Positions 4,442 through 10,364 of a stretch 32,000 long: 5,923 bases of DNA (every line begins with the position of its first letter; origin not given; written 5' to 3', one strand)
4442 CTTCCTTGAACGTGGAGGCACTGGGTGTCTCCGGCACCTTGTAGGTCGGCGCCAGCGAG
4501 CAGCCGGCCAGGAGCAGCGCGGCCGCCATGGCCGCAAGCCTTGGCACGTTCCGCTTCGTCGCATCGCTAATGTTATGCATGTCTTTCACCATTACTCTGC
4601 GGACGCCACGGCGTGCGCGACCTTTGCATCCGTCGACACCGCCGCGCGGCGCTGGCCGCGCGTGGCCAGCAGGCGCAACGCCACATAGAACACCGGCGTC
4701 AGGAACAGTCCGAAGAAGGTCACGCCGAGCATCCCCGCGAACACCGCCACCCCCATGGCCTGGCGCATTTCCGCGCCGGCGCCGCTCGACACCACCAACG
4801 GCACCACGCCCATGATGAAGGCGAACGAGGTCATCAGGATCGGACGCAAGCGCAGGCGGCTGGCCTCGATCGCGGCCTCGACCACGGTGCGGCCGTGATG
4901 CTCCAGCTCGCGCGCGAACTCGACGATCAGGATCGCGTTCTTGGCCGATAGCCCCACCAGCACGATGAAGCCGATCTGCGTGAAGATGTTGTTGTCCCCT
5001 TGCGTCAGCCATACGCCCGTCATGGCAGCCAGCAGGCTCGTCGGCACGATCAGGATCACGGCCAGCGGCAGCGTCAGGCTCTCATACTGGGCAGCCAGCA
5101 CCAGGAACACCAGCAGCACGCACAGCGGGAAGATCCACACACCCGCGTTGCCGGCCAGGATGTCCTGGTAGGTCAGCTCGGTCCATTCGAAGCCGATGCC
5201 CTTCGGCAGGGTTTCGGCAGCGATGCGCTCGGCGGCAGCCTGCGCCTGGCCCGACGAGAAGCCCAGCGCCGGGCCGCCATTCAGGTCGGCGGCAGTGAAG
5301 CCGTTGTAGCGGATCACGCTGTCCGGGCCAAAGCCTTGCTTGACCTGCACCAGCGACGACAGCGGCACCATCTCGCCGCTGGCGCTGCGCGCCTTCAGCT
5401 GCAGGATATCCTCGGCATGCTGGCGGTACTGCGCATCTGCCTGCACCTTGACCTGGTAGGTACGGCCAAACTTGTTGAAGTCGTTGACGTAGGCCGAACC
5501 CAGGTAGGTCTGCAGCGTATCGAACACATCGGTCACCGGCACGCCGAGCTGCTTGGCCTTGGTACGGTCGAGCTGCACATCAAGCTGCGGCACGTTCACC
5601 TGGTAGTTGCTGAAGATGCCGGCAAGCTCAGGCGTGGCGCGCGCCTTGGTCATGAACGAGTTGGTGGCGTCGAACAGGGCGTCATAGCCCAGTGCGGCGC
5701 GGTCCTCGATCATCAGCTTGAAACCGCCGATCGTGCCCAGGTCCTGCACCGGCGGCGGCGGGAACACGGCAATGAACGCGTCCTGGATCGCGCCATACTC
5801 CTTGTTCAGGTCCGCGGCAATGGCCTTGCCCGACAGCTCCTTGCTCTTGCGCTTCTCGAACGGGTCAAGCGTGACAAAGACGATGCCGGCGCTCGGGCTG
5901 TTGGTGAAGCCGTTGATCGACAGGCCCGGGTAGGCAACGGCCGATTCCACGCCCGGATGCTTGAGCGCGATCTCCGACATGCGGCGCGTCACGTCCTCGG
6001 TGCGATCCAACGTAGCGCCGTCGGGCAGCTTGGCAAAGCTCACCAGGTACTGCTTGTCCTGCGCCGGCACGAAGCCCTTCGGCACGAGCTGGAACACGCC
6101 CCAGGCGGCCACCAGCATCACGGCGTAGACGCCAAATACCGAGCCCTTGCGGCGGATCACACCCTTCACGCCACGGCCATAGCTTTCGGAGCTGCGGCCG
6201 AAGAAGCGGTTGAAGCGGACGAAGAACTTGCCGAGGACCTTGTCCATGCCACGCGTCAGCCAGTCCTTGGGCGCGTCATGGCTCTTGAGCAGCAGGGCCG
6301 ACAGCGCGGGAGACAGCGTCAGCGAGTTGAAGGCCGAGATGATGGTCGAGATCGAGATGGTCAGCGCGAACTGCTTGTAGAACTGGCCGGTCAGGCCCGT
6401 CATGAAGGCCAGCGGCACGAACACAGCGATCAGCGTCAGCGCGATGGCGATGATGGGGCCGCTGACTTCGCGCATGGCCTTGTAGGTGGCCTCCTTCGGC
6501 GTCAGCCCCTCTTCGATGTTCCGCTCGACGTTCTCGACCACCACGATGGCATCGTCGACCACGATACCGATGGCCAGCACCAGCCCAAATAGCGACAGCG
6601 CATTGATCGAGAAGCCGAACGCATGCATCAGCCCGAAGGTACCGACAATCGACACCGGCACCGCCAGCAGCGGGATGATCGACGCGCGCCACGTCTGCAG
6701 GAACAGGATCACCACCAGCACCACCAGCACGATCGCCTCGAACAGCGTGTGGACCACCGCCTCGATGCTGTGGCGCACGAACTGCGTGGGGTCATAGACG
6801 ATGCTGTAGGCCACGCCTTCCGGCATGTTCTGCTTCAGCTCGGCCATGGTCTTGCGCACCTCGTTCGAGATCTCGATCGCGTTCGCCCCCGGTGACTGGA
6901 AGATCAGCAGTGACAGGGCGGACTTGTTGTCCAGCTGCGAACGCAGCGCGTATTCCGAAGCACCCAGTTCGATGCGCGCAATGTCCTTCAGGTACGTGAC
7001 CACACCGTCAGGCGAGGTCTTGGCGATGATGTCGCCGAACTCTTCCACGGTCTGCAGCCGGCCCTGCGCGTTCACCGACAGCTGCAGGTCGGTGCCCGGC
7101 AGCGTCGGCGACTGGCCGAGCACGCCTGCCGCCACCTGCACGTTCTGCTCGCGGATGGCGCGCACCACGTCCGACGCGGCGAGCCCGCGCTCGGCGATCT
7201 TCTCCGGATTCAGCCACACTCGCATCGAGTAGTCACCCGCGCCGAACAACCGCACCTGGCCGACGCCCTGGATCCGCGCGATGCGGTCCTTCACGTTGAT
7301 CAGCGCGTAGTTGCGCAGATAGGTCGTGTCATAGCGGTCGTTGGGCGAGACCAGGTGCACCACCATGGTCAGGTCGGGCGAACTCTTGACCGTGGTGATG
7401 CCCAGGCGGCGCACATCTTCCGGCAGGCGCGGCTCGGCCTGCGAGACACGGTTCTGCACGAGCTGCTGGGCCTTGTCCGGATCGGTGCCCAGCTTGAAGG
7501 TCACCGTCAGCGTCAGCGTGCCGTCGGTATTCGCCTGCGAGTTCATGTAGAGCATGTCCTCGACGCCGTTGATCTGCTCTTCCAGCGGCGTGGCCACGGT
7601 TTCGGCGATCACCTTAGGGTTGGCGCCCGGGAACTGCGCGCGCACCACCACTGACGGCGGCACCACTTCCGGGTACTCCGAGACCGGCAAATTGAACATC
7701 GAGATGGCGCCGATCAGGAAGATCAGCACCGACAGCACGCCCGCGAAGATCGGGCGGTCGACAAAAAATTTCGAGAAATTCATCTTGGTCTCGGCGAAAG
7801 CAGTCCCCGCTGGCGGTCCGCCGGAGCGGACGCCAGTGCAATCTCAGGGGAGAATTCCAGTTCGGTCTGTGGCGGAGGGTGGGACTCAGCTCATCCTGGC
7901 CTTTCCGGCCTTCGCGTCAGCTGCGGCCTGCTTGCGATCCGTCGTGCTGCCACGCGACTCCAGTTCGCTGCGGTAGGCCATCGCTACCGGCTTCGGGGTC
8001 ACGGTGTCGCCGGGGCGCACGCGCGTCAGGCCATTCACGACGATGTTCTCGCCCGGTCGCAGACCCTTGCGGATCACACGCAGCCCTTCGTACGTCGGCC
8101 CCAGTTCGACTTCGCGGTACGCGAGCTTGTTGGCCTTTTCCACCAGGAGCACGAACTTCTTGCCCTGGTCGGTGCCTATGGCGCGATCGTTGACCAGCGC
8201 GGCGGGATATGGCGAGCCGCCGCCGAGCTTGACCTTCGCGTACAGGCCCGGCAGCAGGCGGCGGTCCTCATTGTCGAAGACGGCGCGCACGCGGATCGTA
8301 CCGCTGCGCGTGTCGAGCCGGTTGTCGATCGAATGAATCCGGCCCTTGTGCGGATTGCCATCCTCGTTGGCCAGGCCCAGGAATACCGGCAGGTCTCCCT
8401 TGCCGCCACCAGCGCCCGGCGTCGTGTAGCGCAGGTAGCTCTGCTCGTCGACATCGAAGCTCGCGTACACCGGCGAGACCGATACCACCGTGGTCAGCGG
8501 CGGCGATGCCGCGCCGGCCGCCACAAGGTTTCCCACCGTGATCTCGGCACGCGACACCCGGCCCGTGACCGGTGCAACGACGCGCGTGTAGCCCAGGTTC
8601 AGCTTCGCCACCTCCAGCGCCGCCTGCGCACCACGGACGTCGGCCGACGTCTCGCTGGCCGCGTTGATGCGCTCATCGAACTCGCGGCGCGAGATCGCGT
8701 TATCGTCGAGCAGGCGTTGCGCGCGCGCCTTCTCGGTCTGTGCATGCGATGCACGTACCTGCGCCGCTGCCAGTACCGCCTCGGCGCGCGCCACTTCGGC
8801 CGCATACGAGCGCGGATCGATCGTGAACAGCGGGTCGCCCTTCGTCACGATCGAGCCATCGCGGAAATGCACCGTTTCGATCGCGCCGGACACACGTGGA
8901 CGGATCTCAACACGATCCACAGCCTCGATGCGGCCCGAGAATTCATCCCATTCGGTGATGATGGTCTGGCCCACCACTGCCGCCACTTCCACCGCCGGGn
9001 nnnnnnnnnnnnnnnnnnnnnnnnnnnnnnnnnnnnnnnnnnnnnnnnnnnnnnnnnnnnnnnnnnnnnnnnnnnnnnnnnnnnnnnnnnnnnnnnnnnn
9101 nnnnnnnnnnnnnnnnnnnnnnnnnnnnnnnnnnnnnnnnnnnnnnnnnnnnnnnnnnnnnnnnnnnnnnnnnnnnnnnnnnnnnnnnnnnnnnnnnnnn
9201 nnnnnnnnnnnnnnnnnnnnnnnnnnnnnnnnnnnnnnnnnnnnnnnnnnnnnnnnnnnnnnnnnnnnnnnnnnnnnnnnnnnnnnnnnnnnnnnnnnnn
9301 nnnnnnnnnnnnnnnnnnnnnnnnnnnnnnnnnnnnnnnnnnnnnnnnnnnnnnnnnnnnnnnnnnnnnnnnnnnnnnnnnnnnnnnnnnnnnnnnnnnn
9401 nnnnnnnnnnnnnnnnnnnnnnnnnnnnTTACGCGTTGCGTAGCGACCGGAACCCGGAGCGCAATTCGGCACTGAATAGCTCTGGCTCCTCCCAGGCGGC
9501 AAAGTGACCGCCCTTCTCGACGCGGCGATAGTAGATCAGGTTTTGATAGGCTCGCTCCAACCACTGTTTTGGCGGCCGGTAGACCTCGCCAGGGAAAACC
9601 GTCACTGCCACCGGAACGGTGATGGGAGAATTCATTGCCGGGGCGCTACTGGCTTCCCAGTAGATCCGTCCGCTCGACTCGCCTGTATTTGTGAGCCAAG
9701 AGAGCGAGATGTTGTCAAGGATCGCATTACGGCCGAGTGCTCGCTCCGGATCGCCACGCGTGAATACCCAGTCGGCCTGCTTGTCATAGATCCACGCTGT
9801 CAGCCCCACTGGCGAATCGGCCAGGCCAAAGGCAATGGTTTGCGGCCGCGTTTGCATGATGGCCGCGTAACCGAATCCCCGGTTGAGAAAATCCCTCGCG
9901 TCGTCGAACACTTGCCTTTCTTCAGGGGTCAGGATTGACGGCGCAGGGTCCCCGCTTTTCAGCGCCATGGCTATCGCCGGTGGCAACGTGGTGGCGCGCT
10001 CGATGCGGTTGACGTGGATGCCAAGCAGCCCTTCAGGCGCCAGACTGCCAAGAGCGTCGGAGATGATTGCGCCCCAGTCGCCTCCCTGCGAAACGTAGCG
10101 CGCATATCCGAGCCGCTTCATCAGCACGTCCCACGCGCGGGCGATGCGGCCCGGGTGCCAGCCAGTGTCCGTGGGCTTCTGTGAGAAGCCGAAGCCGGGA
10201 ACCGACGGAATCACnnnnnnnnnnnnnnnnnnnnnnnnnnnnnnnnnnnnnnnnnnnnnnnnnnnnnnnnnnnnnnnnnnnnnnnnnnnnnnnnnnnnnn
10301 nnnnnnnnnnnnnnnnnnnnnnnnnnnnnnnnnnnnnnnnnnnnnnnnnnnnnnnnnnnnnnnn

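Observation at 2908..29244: Eight intergenic copies of one AT-rich palindrome, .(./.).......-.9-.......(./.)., define a candidate regulon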

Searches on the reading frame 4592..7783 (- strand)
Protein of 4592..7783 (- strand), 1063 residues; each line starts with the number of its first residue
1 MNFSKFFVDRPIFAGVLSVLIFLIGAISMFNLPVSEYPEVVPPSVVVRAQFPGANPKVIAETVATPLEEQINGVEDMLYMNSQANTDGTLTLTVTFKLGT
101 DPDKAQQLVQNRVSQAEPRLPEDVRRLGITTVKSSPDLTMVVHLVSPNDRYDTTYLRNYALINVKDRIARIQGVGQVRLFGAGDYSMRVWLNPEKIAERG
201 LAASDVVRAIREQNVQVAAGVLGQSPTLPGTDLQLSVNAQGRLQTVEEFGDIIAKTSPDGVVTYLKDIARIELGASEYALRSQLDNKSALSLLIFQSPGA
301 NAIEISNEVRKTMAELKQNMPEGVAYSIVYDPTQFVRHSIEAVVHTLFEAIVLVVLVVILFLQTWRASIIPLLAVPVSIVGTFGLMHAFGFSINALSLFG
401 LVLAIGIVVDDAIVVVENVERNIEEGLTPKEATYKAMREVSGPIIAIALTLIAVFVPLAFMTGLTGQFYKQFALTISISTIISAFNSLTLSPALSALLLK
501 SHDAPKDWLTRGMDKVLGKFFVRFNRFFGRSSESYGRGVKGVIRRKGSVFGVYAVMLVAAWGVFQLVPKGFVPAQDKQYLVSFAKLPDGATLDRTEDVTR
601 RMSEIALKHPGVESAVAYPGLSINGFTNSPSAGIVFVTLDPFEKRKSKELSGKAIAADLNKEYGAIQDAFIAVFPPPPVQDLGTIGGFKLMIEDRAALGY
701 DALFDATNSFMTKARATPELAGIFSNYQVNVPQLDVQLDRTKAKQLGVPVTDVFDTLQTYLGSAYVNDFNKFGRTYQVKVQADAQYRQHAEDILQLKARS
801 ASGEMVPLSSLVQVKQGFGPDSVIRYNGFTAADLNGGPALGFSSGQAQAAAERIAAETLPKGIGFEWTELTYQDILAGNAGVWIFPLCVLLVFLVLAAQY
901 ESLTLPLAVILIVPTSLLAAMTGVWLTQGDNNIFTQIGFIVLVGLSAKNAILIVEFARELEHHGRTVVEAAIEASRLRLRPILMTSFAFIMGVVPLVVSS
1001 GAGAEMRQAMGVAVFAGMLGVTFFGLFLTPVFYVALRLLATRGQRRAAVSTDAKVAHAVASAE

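Call 13: search_protein_families(library=pfam, proteins=[window:4592-7783:-], max_evalue=0.01)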
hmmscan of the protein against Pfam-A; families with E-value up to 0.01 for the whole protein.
window:4592-7783:- (1063 aa): 4 families
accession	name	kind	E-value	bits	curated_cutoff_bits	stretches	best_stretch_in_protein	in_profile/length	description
PF00873.25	ACR_tran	-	0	1198.9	28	1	3-1036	1-1020/1021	AcrB/AcrD/AcrF family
PF03176.21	MMPL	-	1.4e-18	67.4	20.5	2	346-501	146-305/333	MMPL family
PF02355.23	SecD_SecF_C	-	2.6e-08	34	20.5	1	342-498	32-186/189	Protein export membrane protein SecD/SecF, C-terminal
PF02460.24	Patched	-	0.0021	18.2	23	1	363-490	26-149/156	Patched SSD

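Call 15: search_protein_families(library=ncbifam, proteins=[window:4592-7783:-], max_evalue=0.001)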
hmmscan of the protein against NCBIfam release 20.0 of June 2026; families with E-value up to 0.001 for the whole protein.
window:4592-7783:- (1063 aa): 28 families (the best 25 are shown)
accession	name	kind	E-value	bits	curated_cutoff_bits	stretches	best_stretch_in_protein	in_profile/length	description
NF000282.2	RND_permease_1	subfamily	0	1487.5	1250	1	4-1037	1-1028/1029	multidrug efflux RND transporter permease subunit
NF000037.1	RND_perm_OqxB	exception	0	1457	2200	1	1-1043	1-1041/1050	multidrug efflux RND transporter permease subunit OqxB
TIGR00915.1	2A0602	subfamily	0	1197.9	940.35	1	3-1051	1-1043/1050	efflux RND transporter permease subunit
NF007131.0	PRK09577.1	equivalog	5.2e-285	948.1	1768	1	4-1050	2-1037/1045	multidrug efflux RND transporter permease subunit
NF007842.1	PRK10555.1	equivalog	2.3e-278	926.2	1854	1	4-1037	2-1027/1036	multidrug efflux RND transporter permease AcrD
NF033617.1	RND_permease_2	subfamily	2.7e-265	883.1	1250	1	4-1036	1-1007/1009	multidrug efflux RND transporter permease subunit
NF011706.2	PRK15127.1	equivalog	1.5e-264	880.6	2150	1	5-1041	3-1034/1049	multidrug efflux RND transporter permease subunit AcrB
NF007133.0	PRK09579.1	equivalog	4e-188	627.2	1763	1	1-1040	1-1006/1017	multidrug efflux RND transporter permease subunit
NF007798.0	PRK10503.1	equivalog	1.4e-160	536.1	1584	1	4-1050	13-1036/1040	MdtB/MuxB family multidrug efflux RND transporter permease subunit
NF007905.0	PRK10614.1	equivalog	1.5e-155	519.5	1774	1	1-1048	1-1020/1025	multidrug efflux RND transporter permease subunit MdtC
TIGR00914.1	2A0601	subfamily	2.2e-102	343.5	701.45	1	18-1038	20-1037/1051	CusA/CzcA family heavy metal efflux RND transporter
TIGR00916.1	2A0604s01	subfamily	6.2e-17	62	148.6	1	338-487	85-230/231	SecD/SecF family protein translocase subunit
TIGR00921.1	2A067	subfamily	3.8e-16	58.3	351.9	1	303-497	153-345/733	hydrophobe/amphiphile efflux-3 (HAE3) family transporter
TIGR00833.1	actII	subfamily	3.3e-12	45.5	874.7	1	285-498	114-332/910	MMPL family RND transporter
TIGR01129.1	secD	equivalog_domain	6.4e-10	38.7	244.4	1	337-493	244-395/397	protein translocase subunit SecD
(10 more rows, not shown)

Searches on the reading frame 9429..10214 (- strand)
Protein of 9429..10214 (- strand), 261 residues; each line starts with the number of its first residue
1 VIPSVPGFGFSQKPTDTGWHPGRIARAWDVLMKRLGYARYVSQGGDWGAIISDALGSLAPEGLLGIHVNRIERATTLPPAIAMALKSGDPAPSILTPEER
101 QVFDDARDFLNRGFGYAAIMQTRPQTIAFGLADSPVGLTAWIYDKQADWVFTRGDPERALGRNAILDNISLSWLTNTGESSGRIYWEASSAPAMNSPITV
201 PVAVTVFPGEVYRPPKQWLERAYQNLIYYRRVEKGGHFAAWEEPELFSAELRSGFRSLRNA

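Call 13: search_protein_families(library=pfam, proteins=[window:9429-10214:-], max_evalue=0.01)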
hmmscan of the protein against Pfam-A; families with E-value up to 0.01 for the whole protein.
window:9429-10214:- (261 aa): 1 family
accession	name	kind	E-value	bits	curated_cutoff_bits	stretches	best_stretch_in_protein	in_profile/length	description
PF00561.26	Abhydrolase_1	-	3.2e-07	30.7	25.8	1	2-244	32-245/245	alpha/beta hydrolase fold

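Call 56: search_protein_families(library=pfam, proteins=[window:9429-10214:-], max_evalue=0.01)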
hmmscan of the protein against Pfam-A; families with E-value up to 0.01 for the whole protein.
window:9429-10214:- (261 aa): 1 family
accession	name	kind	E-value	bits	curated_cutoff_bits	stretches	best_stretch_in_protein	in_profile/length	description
PF00561.26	Abhydrolase_1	-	3.2e-07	30.7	25.8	1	2-244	32-245/245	alpha/beta hydrolase fold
